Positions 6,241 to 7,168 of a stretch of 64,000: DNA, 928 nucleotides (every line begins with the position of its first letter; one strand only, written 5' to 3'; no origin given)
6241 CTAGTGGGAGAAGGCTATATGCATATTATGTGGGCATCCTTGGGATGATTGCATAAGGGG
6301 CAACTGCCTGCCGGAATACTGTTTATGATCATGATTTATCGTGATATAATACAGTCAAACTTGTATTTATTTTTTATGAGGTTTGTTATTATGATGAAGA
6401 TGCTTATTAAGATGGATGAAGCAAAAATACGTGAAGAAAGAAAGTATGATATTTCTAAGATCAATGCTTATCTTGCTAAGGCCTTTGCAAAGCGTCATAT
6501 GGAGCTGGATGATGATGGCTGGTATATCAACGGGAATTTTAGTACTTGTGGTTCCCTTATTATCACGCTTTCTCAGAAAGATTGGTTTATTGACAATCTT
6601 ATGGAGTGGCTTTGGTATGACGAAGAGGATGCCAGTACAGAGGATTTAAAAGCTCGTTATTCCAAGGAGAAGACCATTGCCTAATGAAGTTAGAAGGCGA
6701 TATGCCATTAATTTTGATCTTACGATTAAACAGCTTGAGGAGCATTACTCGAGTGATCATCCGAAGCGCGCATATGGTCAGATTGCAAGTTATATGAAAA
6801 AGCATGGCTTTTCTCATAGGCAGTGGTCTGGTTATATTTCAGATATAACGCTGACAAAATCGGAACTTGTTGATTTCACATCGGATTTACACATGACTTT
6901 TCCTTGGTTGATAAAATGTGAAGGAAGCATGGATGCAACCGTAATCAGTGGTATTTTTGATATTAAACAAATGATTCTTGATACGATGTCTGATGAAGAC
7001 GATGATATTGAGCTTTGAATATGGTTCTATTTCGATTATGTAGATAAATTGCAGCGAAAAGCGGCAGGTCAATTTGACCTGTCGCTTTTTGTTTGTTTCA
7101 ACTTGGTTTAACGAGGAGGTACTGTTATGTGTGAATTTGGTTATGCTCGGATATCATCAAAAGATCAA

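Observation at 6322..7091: VapD (Cas2-fold) gene translationally coupled to an unknown 97-aa ORF, forming a self-contained promoter-to-terminator module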

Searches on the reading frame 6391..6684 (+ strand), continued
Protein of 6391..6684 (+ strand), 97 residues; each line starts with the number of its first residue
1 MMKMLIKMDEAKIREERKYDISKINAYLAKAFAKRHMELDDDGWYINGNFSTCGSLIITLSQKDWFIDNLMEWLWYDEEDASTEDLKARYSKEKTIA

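Call 43: fold_search(model_id=the predicted structure, library=pdb)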
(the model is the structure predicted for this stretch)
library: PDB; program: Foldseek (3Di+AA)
matches with E <= 10: 102; with E <= 0.001: 2
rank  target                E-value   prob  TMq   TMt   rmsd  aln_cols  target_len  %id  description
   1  9kan_D                2.3e-04  1.00  0.78  0.69   2.5        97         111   26  Crystal structure of the C. jejuni VapD-VapW toxin-antitoxin complex (released 2025-02-12)
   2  9kan_B                2.4e-04  1.00  0.77  0.69   2.6        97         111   25  Crystal structure of the C. jejuni VapD-VapW toxin-antitoxin complex (released 2025-02-12)
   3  3ui3_A                3.0e-02  1.00  0.67  0.47   3.4        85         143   18  Structural and Biochemical Characterization of HP0315 from Helicobacter pylori as a VapD Protein with an Endoribonucle (released 2012-02-08)
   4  6zn8_B                3.9e-02  1.00  0.65  0.68   3.6        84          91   12  Crystal structure of the H. influenzae VapXD toxin-antitoxin complex (released 2020-11-04)
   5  3ui3_B                4.2e-02  1.00  0.67  0.63   3.6        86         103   19  Structural and Biochemical Characterization of HP0315 from Helicobacter pylori as a VapD Protein with an Endoribonucle (released 2012-02-08)
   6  6zn8_A                7.5e-02  1.00  0.67  0.71   3.4        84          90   13  Crystal structure of the H. influenzae VapXD toxin-antitoxin complex (released 2020-11-04)
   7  9kan_A                1.3e-01  0.97  0.64  0.59  10.4        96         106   14  Crystal structure of the C. jejuni VapD-VapW toxin-antitoxin complex (released 2025-02-12)
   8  6zi0                  1.6e-01  0.90  0.51  0.54   4.4        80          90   10  Crystal structure of the isolated H. influenzae VapD toxin (wildtype) (released 2020-10-14)
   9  6zi1_AAA              3.6e-01  0.90  0.56  0.64   3.8        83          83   11  Crystal structure of the isolated H. influenzae VapD toxin (D7N mutant) (released 2020-10-14)
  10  6zi1_BBB              5.7e-01  0.82  0.56  0.64   3.8        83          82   11  Crystal structure of the isolated H. influenzae VapD toxin (D7N mutant) (released 2020-10-14)
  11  6jhz_B                1.2e+00  0.12  0.34  0.35   5.8        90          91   11  Crystal structure of cas2 (released 2020-03-25)
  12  9kan_C                1.6e+00  0.33  0.55  0.54  11.4        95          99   13  Crystal structure of the C. jejuni VapD-VapW toxin-antitoxin complex (released 2025-02-12)
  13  5ixu                  1.7e+00  0.05  0.26  0.26   7.4       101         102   13  Crystal structure of an uncharacterized NIPSNAP domain protein from Burkholderia xenovorans (released 2016-03-30)
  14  8d8j_F                2.4e+00  0.16  0.45  0.36   8.3       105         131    6  Yeast mitochondrial small subunit assembly intermediate (State 1) (released 2022-12-21)
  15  8ftq_A                2.4e+00  0.03  0.15  0.13   9.7        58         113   21  Crystal structure of hRpn13 Pru domain in complex with Ubiquitin and XL44 (released 2024-03-27)
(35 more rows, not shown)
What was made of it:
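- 6391..6684 (+): vapW: 97-aa antitoxin, a catalytically inactive VapD paralogue. Foldseek 9kan_D/B TM 0.78, then VapD structures at TM 0.65-0.67 (call 43).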

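Call 48: find_related_loci(query=A1, collection=genome_contigs, flank=3000)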
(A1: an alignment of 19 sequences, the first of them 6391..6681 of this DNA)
Query A1 (97 aa) in genome_contigs; peptide patterns used: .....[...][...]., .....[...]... (x = any residue, [..] = any of these).
21 stretches matched a pattern; 6 encode a relative of the query (tblastn E <= 1e-3); 6 distinct loci.
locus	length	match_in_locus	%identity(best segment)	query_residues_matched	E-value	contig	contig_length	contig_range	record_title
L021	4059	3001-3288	72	1-96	8e-45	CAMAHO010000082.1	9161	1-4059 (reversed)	MAG: uncultured Lachnospiraceae bacterium isolate SRR5666654_bin.8_metaWRAP_v1.3_MAG genome assembly, contig: ERZ1144888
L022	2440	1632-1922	70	1-97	2e-43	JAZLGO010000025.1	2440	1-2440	MAG: Saccharofermentans sp. isolate T1900044995_TA20190057.MAGScoT_cleanbin_000025 SGB_4240_k141_637876, whole genome sh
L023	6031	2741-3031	67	1-97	1e-42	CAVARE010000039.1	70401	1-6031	Anaerotignum sp. isolate SRR8978233_cleanbin_000002 genome assembly, contig: Spades_SRR8978233_contig_9, whole genome sh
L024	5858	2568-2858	66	1-97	3e-41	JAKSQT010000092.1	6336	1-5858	MAG: Ruminococcus sp. isolate Horse_feces236 MAG236_92, whole genome shotgun sequence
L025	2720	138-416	66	1-93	2e-39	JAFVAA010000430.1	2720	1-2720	MAG: Lachnospiraceae bacterium isolate RGIG4981 Roe_deer_Rumen-5__c258547, whole genome shotgun sequence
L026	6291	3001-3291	64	1-97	6e-40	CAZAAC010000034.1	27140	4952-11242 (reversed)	MAG TPA_asm: uncultured Lachnospiraceae bacterium isolate SRP192927_co3_133 genome assembly, contig: NODE_3485_length_27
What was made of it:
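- Tried and rejected: It was repeated with A1 (call 48).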

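Call 60: search_solved_structures(query=A3, max_evalue=1, show_alignments=1)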
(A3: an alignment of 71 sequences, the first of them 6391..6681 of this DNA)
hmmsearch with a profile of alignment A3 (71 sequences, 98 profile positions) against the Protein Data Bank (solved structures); distinct sequences matched with E-value up to 1: 13.
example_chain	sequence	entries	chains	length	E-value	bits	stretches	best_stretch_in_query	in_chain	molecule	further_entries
9kan_B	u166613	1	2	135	1.6e-19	73.2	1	4-93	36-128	VapW antitoxin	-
6zn8_A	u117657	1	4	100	0.0028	21.1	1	21-90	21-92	Endoribonuclease VapD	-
6zi0_AAA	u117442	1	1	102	0.003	21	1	21-89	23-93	Endoribonuclease VapD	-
6zi1_AAA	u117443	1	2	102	0.0032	21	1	21-89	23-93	Endoribonuclease VapD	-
3ui3_A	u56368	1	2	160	0.0055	20.2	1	14-92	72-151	Immunoglobulin G-binding protein G, Virulence-associated protein D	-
6ft5_A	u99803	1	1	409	0.006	20.1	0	39-92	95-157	alphaRep A3_A3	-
6ruv_N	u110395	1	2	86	0.098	16.2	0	14-34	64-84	Inhibitor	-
6rur_N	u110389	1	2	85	0.1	16.1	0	14-34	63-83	Inhibitor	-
3l3o_M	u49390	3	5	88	0.11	16.1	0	14-34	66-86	Staphylococcal complement inhibitor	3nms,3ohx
3l5n_M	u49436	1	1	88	0.11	16.1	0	14-34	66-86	Staphylococcal complement inhibitor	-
2win_M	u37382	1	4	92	0.13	15.8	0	14-34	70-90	STAPHYLOCOCCAL COMPLEMENT INHIBITOR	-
2qff_A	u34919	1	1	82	0.21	15.1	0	14-32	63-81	Hypothetical protein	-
4ae4_A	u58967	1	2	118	0.46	14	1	12-90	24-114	UBIQUITIN-ASSOCIATED PROTEIN 1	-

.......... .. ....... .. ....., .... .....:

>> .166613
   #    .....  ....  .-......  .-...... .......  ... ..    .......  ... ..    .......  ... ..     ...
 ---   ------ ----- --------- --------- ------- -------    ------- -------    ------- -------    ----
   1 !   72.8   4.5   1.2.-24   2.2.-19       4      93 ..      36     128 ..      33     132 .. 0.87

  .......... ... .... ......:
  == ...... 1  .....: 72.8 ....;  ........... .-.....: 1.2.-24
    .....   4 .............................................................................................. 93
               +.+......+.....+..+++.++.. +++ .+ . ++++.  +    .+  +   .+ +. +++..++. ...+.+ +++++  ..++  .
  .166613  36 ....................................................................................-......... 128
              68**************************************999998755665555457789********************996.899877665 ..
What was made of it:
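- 6391..6684 (+): Family profile A3 against 9kan_B, E 1.6e-19 (call 60).
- On VapW antitoxin family: Profile of 71 family members E 1.6e-19, 73 bits (call 60).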

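Call 61: list_cluster_members(proteins=[P0001, P0021])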
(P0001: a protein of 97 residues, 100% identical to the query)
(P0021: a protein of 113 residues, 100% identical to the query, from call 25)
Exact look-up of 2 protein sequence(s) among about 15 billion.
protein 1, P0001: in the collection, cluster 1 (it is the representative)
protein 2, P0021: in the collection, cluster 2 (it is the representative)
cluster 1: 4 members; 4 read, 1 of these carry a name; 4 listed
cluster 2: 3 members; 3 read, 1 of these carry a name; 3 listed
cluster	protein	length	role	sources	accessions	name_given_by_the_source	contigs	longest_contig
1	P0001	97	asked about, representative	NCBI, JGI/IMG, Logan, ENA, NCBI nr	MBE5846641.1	MAG: hypothetical protein E7300_03095 [Lachnospiraceae bacterium] | hypothetical protein [Lachnospiraceae bacterium]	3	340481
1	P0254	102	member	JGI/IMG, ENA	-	-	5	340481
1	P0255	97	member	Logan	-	-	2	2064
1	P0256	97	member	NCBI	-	-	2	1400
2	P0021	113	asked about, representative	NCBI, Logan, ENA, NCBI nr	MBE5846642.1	MAG: hypothetical protein E7300_03100 [Lachnospiraceae bacterium] | hypothetical protein [Lachnospiraceae bacterium]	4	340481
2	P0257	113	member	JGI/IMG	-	-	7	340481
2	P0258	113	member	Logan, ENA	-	-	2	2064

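Call 66: search_dna_similar(query=window:6391-6681:+, collection=plasmids, mode=protein, max_evalue=0.001, max_rows=15)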
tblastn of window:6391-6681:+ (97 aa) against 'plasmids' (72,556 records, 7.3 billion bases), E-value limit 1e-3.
No match.

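Call 67: search_dna_similar(query=window:6391-6681:+, collection=phages, mode=protein, max_evalue=0.001, max_rows=15)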
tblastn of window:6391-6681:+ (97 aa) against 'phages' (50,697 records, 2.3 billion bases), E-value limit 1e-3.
No match.
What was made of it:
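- There are no plasmid or phage database hits (calls 66, 67).
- Tried and rejected: tblastn of VapW against plasmid and phage collections: no match (calls 66, 67).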

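Call 72: search_protein_families(library=phrogs, proteins=[window:6391-6684:+], max_evalue=0.01)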
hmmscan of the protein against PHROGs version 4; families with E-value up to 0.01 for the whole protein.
window:6391-6684:+ (97 aa): 0 families

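Call 79: search_protein_families(library=pfam, proteins=[L005:4576-4824:-, L018:1573-2001:+, L011:4232-4624:-, L022:1271-1483:+, L013:4966-5400:-, L016:4731-5450:+, L024:2077-2463:-, L026:1882-2667:+, L012:4913-5638:-, L025:1362-1766:+], max_evalue=0.01)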
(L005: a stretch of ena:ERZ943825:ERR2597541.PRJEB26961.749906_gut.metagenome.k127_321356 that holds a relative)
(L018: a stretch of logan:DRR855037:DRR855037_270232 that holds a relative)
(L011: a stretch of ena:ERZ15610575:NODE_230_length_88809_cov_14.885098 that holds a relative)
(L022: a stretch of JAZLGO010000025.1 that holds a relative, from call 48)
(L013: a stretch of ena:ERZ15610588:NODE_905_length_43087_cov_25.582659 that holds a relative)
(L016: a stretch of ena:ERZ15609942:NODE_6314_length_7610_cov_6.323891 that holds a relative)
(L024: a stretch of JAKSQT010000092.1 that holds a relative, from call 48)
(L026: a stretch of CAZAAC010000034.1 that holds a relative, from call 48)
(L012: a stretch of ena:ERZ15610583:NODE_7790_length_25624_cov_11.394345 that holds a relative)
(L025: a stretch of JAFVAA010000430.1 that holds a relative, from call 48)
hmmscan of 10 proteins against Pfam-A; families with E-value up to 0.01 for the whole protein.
L005:4576-4824:- (82 aa): 0 families

L018:1573-2001:+ (142 aa): 0 families

L011:4232-4624:- (130 aa): 2 families
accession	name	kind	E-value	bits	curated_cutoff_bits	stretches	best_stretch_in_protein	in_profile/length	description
PF08507.15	COPI_assoc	-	0.0012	19.4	30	0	2-61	7-51/130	COPI associated protein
PF01545.26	Cation_efflux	-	0.0091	16.2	26.6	1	41-97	70-128/198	Cation efflux family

L022:1271-1483:+ (70 aa): 0 families

L013:4966-5400:- (144 aa): 0 families

L016:4731-5450:+ (239 aa): 1 family
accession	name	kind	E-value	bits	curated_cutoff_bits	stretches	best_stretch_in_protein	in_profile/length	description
PF13255.11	DUF4046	-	3.3e-06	28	22.8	1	112-187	4-75/90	Protein of unknown function (DUF4046)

L024:2077-2463:- (128 aa): 0 families

L026:1882-2667:+ (261 aa): 1 family
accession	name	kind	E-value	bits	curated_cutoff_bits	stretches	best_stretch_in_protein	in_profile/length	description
PF15102.11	TMEM154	-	0.0067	16.7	30.3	0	16-83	61-128/153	TMEM154 protein family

L012:4913-5638:- (241 aa): 2 families
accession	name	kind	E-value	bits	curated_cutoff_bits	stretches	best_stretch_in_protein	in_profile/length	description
PF14287.11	DUF4368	-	4.8e-17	62.4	25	1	155-217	4-66/67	Domain of unknown function (DUF4368)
PF13408.12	Zn_ribbon_recom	-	2.1e-15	57.3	25.3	1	1-60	1-57/58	Recombinase zinc beta ribbon domain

L025:1362-1766:+ (134 aa): 0 families

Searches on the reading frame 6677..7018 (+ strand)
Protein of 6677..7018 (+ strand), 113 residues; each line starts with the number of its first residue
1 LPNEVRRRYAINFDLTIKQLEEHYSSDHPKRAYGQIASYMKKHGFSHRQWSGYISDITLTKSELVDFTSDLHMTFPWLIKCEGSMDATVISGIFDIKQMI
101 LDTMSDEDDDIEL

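Call 3: search_protein_families(library=pfam, proteins=[window:6677-7018:+], max_evalue=1)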
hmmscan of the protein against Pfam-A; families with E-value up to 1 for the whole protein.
window:6677-7018:+ (113 aa): 1 family
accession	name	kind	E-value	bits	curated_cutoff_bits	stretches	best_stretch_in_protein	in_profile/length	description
PF06457.16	Ectatomin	-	0.067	13.6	25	0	76-90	15-28/34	Ectatomin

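Call 6: search_solved_structures(query=window:6677-7018:+, max_evalue=10, show_alignments=3)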
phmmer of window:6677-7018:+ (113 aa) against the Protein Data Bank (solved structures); distinct sequences matched with E-value up to 10: 8.
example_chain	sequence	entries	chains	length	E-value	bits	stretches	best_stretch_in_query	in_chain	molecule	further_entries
9kan_A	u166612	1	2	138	8.2e-14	55.1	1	7-104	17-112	Vapd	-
5dyr_A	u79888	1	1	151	4.4e-06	30.2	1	8-104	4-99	Virulence-associated protein D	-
6zi0_AAA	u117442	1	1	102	0.032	17.8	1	8-54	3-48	Endoribonuclease VapD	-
6zn8_A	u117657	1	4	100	0.047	17.3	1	9-54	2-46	Endoribonuclease VapD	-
1au1_A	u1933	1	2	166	0.15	15.6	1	24-51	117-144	INTERFERON-BETA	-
6zi1_AAA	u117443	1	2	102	0.16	15.5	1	8-54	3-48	Endoribonuclease VapD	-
3ui3_A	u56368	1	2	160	0.5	13.9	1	8-55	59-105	Immunoglobulin G-binding protein G, Virulence-associated protein D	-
5it3_A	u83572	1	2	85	1.6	12.3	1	9-45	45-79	Lysine-specific histone demethylase 1A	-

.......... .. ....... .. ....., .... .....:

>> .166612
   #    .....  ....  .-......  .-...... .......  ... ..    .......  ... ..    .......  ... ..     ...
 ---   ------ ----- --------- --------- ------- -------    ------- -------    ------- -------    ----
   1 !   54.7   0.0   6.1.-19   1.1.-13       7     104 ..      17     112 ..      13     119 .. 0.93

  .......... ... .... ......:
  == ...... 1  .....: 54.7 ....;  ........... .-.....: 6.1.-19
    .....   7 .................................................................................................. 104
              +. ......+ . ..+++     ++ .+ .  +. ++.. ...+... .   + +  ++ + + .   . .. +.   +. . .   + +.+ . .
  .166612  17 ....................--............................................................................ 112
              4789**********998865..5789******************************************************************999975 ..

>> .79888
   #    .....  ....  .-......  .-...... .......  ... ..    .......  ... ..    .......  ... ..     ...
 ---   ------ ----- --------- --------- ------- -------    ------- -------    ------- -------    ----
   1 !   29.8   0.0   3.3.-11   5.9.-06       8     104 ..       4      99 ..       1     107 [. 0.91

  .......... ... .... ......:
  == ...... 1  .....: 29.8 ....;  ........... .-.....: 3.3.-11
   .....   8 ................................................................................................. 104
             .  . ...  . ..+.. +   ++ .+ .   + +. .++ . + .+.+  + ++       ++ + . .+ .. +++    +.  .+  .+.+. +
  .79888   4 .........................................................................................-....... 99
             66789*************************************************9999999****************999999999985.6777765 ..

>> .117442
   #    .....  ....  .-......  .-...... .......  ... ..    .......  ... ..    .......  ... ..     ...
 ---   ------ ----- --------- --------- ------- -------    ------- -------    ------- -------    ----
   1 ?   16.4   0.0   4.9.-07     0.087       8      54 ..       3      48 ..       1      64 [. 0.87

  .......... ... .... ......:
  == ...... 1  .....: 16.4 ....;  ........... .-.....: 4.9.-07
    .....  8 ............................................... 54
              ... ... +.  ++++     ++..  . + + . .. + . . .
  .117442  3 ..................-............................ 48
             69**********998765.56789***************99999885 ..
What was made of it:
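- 6677..7018 (+): vapD: 113-aa toxin (Cas2-fold nuclease), TTG start, 8-nt overlap with vapW. PDB 9kan_A 8.2e-14 and 5dyr_A 4.4e-6 (call 6).
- On VapD toxin family: PDB VapD chains: 9kan_A 8.2e-14, 5dyr_A 4.4e-6 (call 6). D14 and S51 align with D11 and S46 of 9kan_A (call 6).
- Closest known: VapXD toxin-antitoxin system of Haemophilus influenzae. Different: Sequence similarity of the toxin to H. influenzae VapD is marginal (E 0.03-0.05, call 6).
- The salt-bridge residues of the C. jejuni interface (VapD R57/R61) are S62/D66 here (alignment in call 6), so the interface detail may differ.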

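Call 8: search_protein_families(library=ncbifam, proteins=[window:6677-7018:+], max_evalue=1)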
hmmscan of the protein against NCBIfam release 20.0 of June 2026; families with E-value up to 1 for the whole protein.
window:6677-7018:+ (113 aa): 1 family
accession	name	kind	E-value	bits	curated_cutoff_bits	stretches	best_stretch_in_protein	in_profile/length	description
NF041506.1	VapD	equivalog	2e-24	85.8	100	1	8-100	1-91/91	VapD family protein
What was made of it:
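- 6677..7018 (+): NCBIfam NF041506 VapD, E 2e-24, 85.8 bits (curated cutoff 100) (call 8).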

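Call 9: search_protein_families(library=padloc, proteins=[window:6677-7018:+], max_evalue=1)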
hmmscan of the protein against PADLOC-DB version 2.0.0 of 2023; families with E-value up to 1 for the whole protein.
window:6677-7018:+ (113 aa): 1 family
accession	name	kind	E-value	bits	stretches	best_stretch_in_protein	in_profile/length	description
PDLC02071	Cas2_II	-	0.0049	14.9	1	28-76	10-57/97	-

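Call 25: find_homologous_proteins(query=window:6677-7015:+, max_evalue=0.001)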
Query window:6677-7015:+ (113 aa): 84 proteins with E <= 0.001 among 86 candidates.
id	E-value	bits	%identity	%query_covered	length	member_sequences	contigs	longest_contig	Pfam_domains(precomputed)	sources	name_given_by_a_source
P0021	9.9e-71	253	100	100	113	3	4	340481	-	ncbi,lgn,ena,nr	ncbi:MAG: hypothetical protein E7300_03100 [Lachnospiraceae bacterium]|nr:hypothetical protein [Lach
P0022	1.8e-59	217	86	88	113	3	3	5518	-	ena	-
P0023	3.9e-58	212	84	93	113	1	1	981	-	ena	-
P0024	8.0e-57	208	79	100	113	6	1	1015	-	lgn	-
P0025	1.1e-55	205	79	100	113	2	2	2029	-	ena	-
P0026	6.0e-51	189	73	100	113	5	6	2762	-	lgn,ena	-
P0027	2.3e-49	184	71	100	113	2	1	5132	-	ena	-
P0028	2.7e-49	184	73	100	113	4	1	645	-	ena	-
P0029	4.7e-49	183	70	100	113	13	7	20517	-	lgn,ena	-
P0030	8.9e-49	182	71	100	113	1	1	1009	-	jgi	jgi:virulence-associated protein VapD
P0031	1.2e-48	182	70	100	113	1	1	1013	-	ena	-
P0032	1.6e-48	181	73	100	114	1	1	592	-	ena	-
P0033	1.7e-48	181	72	100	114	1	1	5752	-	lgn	-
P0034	2.7e-48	181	72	100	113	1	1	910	-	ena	-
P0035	3.0e-48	181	71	99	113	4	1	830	-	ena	-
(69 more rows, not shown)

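Call 42: predict_structure(alignment_id=A2)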
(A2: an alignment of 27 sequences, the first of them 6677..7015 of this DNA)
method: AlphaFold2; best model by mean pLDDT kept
length: 113 residues; sequences in the alignment: 27
mean_pLDDT: 78.7   pTM: 0.67
mean pLDDT of the five models: 78.7, 77.4, 76.3, 75.7, 74.9
residues with pLDDT >= 90: 37; 70-90: 44; 50-70: 25; < 50: 7
segments of 3 or more residues with pLDDT < 50: 109-113
pLDDT, mean of each block of 10 residues (from residue 1): 76 85 91 92 87 88 90 89 69 56 56 38
secondary structure, 60 per line:
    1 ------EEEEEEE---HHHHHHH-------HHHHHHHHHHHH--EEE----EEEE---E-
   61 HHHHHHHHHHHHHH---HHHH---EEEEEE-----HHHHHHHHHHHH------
elements in order: E7-13 H17-23 H31-42 E45-47 E52-55 H61-74 H78-81 E85-90 H96-107
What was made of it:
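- On VapD toxin family: The AF2 model (pLDDT 78.7) has this order of elements (call 42).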

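Call 47: fold_search(model_id=the predicted structure, library=pdb)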
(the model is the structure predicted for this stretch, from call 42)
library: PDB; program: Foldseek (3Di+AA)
matches with E <= 10: 904; with E <= 0.001: 4
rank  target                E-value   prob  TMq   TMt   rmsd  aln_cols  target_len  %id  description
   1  9kan_A                1.1e-07  1.00  0.72  0.76   3.9        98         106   34  Crystal structure of the C. jejuni VapD-VapW toxin-antitoxin complex (released 2025-02-12)
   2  3ui3_B                1.2e-05  1.00  0.62  0.68   4.2        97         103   21  Structural and Biochemical Characterization of HP0315 from Helicobacter pylori as a VapD Protein with an Endoribonucle (released 2012-02-08)
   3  9kan_C                1.7e-05  1.00  0.72  0.81   3.4       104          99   28  Crystal structure of the C. jejuni VapD-VapW toxin-antitoxin complex (released 2025-02-12)
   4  3ui3_A                3.6e-05  1.00  0.62  0.51   4.1        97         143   21  Structural and Biochemical Characterization of HP0315 from Helicobacter pylori as a VapD Protein with an Endoribonucle (released 2012-02-08)
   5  5xvp_E                1.6e-03  1.00  0.51  0.55   4.8        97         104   18  E. fae Cas1-Cas2/prespacer/target ternary complex revealing the fully integrated states (released 2017-10-04)
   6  6zn8_B                1.8e-03  1.00  0.61  0.73   4.0        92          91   26  Crystal structure of the H. influenzae VapXD toxin-antitoxin complex (released 2020-11-04)
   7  6zn8_A                2.7e-03  1.00  0.58  0.71   3.9        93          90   25  Crystal structure of the H. influenzae VapXD toxin-antitoxin complex (released 2020-11-04)
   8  6zi0                  2.9e-03  1.00  0.45  0.54   5.5        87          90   24  Crystal structure of the isolated H. influenzae VapD toxin (wildtype) (released 2020-10-14)
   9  6zi1_AAA              4.3e-03  1.00  0.54  0.70   4.0        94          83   20  Crystal structure of the isolated H. influenzae VapD toxin (D7N mutant) (released 2020-10-14)
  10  6zi1_BBB              5.0e-03  1.00  0.53  0.70   3.9        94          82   20  Crystal structure of the isolated H. influenzae VapD toxin (D7N mutant) (released 2020-10-14)
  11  2ivy                  1.2e-02  1.00  0.46  0.57   4.7       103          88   17  Crystal structure of hypothetical protein sso1404 from Sulfolobus solfataricus P2 (released 2006-06-28)
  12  6qxt_W                1.8e-02  1.00  0.48  0.52   4.3        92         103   20  Cas1-Cas2-Csn2-DNA dimer complex from the Type II-A CRISPR-Cas system (released 2019-05-08)
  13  8ia4_A                2.0e-02  0.99  0.47  0.54   5.3        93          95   17  Crystal structure of Cas2 in complex with AcrVA5-peptide (released 2023-03-22)
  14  2vhg_A                2.5e-02  0.84  0.38  0.35   7.2       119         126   10  Crystal Structure of the ISHp608 Transposase in Complex with Right End 31-mer DNA (released 2008-02-19)
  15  2vhg_B                2.8e-02  0.82  0.38  0.35   7.4       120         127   10  Crystal Structure of the ISHp608 Transposase in Complex with Right End 31-mer DNA (released 2008-02-19)
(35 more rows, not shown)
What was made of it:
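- Closest known: Cas2 of CRISPR-Cas adaptation modules. Same: The modified ferredoxin fold and the dimeric nuclease architecture (calls 43, 47).
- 6677..7018 (+): Foldseek 9kan_A E 1e-7, TM 0.72-0.76 (call 47).
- On VapD toxin family: Top Foldseek hits are 9kan_A (E 1e-7, TM 0.72-0.76), 3ui3 and 6zn8 (call 47).
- Closest known: VapXD toxin-antitoxin system of Haemophilus influenzae. Same: The toxin belongs to the same VapD superfamily, with the same fold and catalytic residues (calls 6, 47).
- It has the Cas2-like ferredoxin fold, and Foldseek returns Cas2 structures at lower rank (call 47). The best matches are all VapD (calls 6, 8, 47).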

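Call 72: search_protein_families(library=phrogs, proteins=[window:6677-7018:+], max_evalue=0.01)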
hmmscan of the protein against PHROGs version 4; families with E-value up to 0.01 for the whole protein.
window:6677-7018:+ (113 aa): 0 families
